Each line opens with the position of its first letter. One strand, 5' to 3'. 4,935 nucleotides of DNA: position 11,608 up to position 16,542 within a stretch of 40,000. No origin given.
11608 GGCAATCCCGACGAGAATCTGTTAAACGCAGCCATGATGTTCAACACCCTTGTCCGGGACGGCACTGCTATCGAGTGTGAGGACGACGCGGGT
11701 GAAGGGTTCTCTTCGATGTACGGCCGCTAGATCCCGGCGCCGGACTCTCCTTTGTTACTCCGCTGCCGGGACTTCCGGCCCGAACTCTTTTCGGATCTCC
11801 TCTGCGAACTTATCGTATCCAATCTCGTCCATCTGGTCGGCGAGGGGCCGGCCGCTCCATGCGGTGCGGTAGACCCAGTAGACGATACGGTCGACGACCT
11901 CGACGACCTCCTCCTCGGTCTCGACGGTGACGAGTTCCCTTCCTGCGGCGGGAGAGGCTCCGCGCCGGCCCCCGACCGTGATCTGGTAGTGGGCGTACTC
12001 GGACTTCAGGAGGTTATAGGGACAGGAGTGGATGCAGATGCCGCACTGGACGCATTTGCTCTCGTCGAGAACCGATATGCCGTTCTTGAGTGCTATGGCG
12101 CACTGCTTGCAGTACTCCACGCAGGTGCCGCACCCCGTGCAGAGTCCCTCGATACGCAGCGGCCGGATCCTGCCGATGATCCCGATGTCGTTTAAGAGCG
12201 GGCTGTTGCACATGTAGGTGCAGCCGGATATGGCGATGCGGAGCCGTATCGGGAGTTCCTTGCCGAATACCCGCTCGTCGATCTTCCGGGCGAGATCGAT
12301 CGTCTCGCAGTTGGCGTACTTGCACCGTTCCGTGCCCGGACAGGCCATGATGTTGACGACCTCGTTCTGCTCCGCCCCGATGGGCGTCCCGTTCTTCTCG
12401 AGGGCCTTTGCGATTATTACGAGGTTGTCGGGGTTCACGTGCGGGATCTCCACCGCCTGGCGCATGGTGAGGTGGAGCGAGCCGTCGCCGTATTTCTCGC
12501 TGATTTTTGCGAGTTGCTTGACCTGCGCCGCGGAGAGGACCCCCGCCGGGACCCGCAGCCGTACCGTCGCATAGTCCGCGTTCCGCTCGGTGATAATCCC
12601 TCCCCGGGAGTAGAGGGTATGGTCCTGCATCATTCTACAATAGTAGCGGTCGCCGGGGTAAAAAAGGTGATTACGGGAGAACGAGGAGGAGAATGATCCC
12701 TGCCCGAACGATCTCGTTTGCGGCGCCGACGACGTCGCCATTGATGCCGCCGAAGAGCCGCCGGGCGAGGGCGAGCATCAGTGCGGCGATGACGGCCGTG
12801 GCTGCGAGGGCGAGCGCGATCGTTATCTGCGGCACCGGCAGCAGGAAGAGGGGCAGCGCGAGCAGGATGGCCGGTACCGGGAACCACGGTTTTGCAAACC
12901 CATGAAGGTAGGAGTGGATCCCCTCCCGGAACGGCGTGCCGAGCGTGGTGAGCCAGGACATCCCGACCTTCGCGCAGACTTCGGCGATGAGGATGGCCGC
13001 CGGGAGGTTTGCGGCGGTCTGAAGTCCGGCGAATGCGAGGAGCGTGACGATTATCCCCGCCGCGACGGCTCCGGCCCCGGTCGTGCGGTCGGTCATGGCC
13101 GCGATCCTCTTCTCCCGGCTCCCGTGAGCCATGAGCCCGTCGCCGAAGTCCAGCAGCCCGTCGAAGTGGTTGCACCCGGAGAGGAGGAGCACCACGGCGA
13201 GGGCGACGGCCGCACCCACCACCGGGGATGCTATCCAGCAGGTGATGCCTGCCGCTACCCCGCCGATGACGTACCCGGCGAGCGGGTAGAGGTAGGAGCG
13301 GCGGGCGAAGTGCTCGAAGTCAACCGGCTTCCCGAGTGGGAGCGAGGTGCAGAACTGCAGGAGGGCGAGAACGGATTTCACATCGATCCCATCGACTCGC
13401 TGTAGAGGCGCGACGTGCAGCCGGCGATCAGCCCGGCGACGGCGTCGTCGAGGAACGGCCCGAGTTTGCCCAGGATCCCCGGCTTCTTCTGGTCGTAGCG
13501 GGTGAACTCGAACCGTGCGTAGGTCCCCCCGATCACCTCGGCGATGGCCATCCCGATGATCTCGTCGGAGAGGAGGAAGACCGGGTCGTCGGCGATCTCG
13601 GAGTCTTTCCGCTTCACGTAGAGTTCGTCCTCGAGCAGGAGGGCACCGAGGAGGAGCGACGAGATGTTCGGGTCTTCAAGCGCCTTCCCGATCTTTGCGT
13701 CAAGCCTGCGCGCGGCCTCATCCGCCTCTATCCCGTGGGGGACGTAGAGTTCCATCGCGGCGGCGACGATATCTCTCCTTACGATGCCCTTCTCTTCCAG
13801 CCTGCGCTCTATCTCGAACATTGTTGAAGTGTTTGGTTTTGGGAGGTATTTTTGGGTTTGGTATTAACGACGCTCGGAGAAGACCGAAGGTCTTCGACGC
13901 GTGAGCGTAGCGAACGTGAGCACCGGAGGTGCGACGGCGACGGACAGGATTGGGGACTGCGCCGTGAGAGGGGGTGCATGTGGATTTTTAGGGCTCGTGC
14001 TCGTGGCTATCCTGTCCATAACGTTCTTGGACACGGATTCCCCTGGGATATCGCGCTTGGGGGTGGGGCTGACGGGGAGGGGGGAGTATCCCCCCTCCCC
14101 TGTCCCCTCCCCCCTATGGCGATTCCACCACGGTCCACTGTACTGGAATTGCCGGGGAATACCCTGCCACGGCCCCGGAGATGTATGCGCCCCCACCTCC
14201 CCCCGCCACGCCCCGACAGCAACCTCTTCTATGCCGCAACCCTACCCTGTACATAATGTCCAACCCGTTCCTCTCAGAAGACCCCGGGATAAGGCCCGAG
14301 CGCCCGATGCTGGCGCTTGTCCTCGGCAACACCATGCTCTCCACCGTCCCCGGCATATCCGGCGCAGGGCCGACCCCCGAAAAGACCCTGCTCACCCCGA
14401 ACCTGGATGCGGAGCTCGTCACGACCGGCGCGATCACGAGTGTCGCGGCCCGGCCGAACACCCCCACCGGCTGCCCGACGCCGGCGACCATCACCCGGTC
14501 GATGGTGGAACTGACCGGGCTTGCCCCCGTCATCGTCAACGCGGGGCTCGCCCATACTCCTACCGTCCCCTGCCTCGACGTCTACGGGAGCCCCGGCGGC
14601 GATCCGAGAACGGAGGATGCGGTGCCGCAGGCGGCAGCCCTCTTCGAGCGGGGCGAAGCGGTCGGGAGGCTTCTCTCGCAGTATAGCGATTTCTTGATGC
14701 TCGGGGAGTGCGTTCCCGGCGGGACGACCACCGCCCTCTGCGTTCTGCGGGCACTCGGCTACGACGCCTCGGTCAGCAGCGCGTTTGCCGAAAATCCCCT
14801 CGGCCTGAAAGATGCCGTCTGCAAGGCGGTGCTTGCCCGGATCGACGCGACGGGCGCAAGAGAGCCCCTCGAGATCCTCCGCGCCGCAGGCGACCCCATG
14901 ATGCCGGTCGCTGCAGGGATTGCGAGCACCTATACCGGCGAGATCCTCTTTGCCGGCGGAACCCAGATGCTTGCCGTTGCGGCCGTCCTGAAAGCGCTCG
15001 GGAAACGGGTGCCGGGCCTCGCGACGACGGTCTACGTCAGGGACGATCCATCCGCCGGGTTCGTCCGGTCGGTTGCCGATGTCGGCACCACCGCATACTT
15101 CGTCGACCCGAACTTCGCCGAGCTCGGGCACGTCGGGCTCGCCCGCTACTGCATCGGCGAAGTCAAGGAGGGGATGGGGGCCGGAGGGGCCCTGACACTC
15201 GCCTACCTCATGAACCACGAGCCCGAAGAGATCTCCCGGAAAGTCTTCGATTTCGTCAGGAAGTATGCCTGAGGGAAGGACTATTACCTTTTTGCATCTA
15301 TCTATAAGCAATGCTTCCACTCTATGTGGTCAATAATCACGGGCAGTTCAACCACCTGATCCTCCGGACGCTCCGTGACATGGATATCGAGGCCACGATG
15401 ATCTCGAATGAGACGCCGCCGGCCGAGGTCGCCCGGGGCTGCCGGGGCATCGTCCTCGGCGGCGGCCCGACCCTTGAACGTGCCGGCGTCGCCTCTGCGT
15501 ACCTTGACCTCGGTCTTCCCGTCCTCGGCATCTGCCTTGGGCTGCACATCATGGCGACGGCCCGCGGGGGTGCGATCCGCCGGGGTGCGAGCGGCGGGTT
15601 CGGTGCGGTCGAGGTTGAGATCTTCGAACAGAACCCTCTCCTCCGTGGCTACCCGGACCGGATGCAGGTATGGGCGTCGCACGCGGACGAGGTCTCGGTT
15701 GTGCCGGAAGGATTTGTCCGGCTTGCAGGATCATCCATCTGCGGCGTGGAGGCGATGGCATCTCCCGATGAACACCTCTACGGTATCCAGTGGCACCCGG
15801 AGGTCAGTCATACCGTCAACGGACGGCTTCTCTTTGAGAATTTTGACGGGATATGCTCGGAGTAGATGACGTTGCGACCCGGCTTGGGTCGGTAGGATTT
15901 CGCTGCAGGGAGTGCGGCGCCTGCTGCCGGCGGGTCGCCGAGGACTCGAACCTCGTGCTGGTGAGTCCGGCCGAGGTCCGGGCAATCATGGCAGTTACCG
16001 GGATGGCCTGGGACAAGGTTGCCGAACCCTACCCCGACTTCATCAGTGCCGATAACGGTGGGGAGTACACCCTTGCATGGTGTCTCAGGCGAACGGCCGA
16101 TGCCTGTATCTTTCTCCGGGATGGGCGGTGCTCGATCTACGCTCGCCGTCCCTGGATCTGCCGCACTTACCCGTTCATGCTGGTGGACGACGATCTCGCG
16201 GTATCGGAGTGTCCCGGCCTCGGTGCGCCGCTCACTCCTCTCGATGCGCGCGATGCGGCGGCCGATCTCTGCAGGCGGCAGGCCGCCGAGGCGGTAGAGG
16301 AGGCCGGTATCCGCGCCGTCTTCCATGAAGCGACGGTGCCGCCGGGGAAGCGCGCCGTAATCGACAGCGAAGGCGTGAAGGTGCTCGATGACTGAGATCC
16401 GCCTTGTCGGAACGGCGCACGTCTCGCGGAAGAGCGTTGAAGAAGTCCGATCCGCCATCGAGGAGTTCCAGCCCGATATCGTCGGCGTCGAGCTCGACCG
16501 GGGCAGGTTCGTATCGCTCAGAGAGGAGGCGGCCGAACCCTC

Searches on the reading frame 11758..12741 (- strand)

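Call 60: search_protein_families(library=pfam, proteins=[window:11758-12741:-], max_evalue=0.0001)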
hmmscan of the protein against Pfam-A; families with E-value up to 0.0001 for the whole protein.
window:11758-12741:- (328 aa): 8 families
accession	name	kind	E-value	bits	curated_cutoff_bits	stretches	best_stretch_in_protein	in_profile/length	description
PF01077.27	NIR_SIR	-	3.1e-21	75.9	27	1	126-321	3-155/158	Nitrite and sulphite reductase 4Fe-4S domain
PF03460.22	NIR_SIR_ferr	-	8.5e-20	70.7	24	1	53-116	4-68/69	Nitrite/Sulfite reductase ferredoxin-like half domain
PF00037.32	Fer4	-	1.5e-08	34.5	21.1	1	224-243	2-21/24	4Fe-4S binding domain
PF13187.11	Fer4_9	-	2.9e-06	27.6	27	1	201-243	2-50/52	4Fe-4S dicluster domain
PF13237.11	Fer4_10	-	3.9e-06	27.1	25.5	0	224-251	3-22/53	4Fe-4S dicluster domain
PF12838.12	Fer4_7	-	4.3e-06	27.5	27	1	201-243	2-51/52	4Fe-4S dicluster domain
PF12797.12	Fer4_2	-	4.5e-06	26.7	24.5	0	224-242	4-22/22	4Fe-4S binding domain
PF12837.12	Fer4_6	-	9.6e-05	22.6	25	1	226-244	5-23/24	4Fe-4S binding domain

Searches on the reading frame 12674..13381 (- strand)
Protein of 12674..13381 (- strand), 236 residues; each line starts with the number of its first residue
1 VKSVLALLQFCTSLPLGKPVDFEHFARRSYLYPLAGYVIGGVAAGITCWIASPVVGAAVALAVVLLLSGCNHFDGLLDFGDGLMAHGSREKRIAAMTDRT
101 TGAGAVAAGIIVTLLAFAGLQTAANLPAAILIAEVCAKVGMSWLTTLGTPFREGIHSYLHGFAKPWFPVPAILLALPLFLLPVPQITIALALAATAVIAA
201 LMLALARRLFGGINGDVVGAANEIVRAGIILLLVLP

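Call 60: search_protein_families(library=pfam, proteins=[window:12674-13381:-], max_evalue=0.0001)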
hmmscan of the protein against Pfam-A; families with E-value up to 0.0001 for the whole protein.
window:12674-13381:- (236 aa): 1 family
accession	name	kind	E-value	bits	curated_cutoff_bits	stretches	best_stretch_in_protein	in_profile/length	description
PF02654.20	CobS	-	7.3e-43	147.6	23.2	1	8-230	2-206/207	Cobalamin-5-phosphate synthase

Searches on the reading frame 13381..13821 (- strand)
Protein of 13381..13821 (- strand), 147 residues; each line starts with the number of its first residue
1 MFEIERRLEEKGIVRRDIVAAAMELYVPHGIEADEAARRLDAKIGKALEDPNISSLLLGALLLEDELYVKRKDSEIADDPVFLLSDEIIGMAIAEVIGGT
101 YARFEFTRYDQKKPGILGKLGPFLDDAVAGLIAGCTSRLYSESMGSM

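Call 60: search_protein_families(library=pfam, proteins=[window:13381-13821:-], max_evalue=0.0001)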
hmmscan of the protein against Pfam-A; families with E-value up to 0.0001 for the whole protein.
window:13381-13821:- (147 aa): 1 family
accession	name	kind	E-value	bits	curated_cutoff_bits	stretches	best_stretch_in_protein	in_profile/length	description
PF04608.18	PgpA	-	1.4e-09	38.5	28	1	44-140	32-140/141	Phosphatidylglycerophosphatase A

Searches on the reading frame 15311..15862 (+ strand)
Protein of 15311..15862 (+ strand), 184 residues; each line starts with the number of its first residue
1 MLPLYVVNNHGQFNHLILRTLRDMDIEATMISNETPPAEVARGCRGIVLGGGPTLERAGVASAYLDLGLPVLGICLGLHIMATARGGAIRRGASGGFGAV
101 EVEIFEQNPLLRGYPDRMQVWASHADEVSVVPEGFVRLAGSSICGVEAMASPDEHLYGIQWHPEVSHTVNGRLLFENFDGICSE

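Call 60: search_protein_families(library=pfam, proteins=[window:15311-15862:+], max_evalue=0.0001)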
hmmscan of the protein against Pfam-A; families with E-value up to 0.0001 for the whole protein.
window:15311-15862:+ (184 aa): 2 families
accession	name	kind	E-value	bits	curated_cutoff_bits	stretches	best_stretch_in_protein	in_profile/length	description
PF00117.34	GATase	-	2.5e-30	106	22.8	1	6-178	2-186/190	Glutamine amidotransferase class-I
PF07722.19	Peptidase_C26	-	4.5e-11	43.4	20.5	1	62-164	99-219/219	Peptidase C26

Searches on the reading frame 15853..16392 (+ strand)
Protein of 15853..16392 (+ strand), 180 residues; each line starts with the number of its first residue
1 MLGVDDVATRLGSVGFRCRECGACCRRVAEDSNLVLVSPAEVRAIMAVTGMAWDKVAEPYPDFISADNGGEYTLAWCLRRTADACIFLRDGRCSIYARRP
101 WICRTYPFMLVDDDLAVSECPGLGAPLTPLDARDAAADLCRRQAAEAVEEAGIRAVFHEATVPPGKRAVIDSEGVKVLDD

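Call 60: search_protein_families(library=pfam, proteins=[window:15853-16392:+], max_evalue=0.0001)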
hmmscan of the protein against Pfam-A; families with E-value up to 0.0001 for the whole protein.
window:15853-16392:+ (180 aa): 1 family
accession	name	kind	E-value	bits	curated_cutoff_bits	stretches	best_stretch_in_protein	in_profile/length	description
PF03692.20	CxxCxxCC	-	3.2e-11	44.2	23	1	18-109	2-72/85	Putative zinc- or iron-chelating domain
